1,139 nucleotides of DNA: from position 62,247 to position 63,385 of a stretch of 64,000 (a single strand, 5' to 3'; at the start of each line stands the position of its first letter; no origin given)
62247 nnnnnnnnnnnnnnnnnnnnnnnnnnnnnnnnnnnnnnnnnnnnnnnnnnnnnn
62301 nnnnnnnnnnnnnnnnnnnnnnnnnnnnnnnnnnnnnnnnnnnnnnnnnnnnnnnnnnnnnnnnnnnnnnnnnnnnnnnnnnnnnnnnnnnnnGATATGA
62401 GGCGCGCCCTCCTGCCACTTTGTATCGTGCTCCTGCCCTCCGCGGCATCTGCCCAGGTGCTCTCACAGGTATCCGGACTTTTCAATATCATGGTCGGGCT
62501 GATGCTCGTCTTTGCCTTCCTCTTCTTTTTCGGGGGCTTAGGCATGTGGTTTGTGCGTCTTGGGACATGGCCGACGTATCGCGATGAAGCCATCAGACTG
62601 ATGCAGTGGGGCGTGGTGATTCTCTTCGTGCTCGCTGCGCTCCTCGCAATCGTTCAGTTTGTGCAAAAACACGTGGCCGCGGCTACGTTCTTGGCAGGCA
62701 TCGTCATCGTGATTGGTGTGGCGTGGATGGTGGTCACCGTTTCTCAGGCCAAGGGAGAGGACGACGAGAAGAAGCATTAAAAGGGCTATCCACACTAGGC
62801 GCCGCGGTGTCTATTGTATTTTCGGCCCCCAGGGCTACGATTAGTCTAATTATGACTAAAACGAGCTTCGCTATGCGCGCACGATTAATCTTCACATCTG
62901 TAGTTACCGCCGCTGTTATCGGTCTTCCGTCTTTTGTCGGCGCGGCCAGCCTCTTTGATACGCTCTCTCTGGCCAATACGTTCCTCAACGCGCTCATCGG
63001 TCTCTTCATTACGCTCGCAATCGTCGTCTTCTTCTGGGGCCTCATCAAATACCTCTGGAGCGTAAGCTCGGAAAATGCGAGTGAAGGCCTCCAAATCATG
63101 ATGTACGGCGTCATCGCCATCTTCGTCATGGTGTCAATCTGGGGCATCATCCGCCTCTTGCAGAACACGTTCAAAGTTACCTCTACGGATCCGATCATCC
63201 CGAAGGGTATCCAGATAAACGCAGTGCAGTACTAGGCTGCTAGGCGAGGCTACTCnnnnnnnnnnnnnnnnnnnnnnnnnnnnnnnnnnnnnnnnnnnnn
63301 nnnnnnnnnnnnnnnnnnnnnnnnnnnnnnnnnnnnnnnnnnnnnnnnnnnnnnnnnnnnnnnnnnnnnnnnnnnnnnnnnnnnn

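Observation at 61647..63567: Tandem array of five paralogous VirB2/TrbC-pilin-like small membrane proteins next to tRNA-Leu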

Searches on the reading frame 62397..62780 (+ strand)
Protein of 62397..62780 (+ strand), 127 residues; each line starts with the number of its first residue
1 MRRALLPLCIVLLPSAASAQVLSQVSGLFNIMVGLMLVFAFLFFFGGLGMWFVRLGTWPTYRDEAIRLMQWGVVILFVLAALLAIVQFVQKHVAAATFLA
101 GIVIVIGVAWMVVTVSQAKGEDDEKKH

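Call 3: search_protein_families(library=pfam, proteins=[window:62397-62780:+], max_evalue=1)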
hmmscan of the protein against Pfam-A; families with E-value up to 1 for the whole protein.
window:62397-62780:+ (127 aa): 5 families
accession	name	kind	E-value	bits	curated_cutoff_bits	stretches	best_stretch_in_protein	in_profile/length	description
PF13567.11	DUF4131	-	0.0025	18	31.6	1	71-122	5-57/165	Domain of unknown function (DUF4131)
PF00487.30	FA_desaturase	-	0.072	13.3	29.7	1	35-120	99-186/253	Fatty acid desaturase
PF19747.4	DUF6234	-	0.5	11.2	27.5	1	34-118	18-99/129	Family of unknown function (DUF6234)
PF04893.22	Yip1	-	0.67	10.2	28.6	1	8-114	30-139/173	Yip1 domain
PF07695.17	7TMR-DISM_7TM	-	0.83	10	29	0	41-112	109-169/205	7TM diverse intracellular signalling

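Call 9: search_protein_families(library=ncbifam, proteins=[window:62397-62777:+], max_evalue=1)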
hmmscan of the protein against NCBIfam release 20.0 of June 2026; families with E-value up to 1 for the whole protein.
window:62397-62777:+ (127 aa): 2 families
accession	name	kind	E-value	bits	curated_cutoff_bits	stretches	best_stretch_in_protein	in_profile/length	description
NF033610.1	SLATT_3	domain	0.03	14.3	45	1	62-115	16-70/170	SLATT domain-containing protein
TIGR03025.1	EPS_sugtrans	subfamily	0.15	11.2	295.55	1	17-120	16-119/445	exopolysaccharide biosynthesis polyprenyl glycosylphosphotransferase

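Call 52: search_protein_families(library=pfam, alignment_id=A4, max_evalue=0.01)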
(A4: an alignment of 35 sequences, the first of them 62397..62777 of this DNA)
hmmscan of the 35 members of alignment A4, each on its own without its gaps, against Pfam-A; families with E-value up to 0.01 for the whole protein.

A. member 1, window:62397-62777:+ (127 aa): 1 family
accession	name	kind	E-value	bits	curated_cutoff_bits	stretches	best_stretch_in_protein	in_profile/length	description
PF13567.11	DUF4131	-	0.0025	18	31.6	1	71-122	5-57/165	Domain of unknown function (DUF4131)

B. families by the number of members that match (of 35 scanned): 15 families
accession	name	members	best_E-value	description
PF18895.5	T4SS_pilin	7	2.4e-05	Type IV secretion system pilin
PF07695.17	7TMR-DISM_7TM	5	0.00015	7TM diverse intracellular signalling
PF13567.11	DUF4131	5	0.00072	Domain of unknown function (DUF4131)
PF19747.4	DUF6234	3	0.0005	Family of unknown function (DUF6234)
PF07332.16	Phage_holin_3_6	1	0.00047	Putative Actinobacterial Holin-X, holin superfamily III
PF16212.11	PhoLip_ATPase_C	1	0.0012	Phospholipid-translocating P-type ATPase C-terminal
PF12669.12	FeoB_associated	1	0.0016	FeoB-associated Cys-rich membrane protein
PF13105.11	DUF3959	1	0.0037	Protein of unknown function (DUF3959)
PF14126.11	DUF4293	1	0.0047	Domain of unknown function (DUF4293)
PF02322.20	Cyt_bd_oxida_II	1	0.0066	Cytochrome bd terminal oxidase subunit II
PF12794.12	MscS_TM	1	0.0069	Mechanosensitive ion channel inner membrane domain 1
PF24432.1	DUF7555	1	0.0077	Family of unknown function (DUF7555)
PF19814.4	DUF6297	1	0.0086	Family of unknown function (DUF6297)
PF06570.16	DUF1129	1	0.0086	Protein of unknown function (DUF1129)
PF00487.30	FA_desaturase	1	0.0097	Fatty acid desaturase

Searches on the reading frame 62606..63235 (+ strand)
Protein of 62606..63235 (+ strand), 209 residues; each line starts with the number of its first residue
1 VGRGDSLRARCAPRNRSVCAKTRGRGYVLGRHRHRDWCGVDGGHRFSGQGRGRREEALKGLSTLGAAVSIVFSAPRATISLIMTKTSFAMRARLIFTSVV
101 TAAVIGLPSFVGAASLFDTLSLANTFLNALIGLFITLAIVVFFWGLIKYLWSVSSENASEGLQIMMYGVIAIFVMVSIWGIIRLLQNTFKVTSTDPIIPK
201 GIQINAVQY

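Call 3: search_protein_families(library=pfam, proteins=[window:62606-63235:+], max_evalue=1)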
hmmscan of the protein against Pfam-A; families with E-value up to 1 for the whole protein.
window:62606-63235:+ (209 aa): 2 families
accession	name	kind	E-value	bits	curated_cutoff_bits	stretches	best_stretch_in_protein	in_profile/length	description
PF18895.5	T4SS_pilin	-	9.4e-08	32.5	26.6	1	122-185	8-71/71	Type IV secretion system pilin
PF16082.10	Phage_holin_2_4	-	0.16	12.3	30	1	101-144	10-52/77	Bacteriophage holin family, superfamily II-like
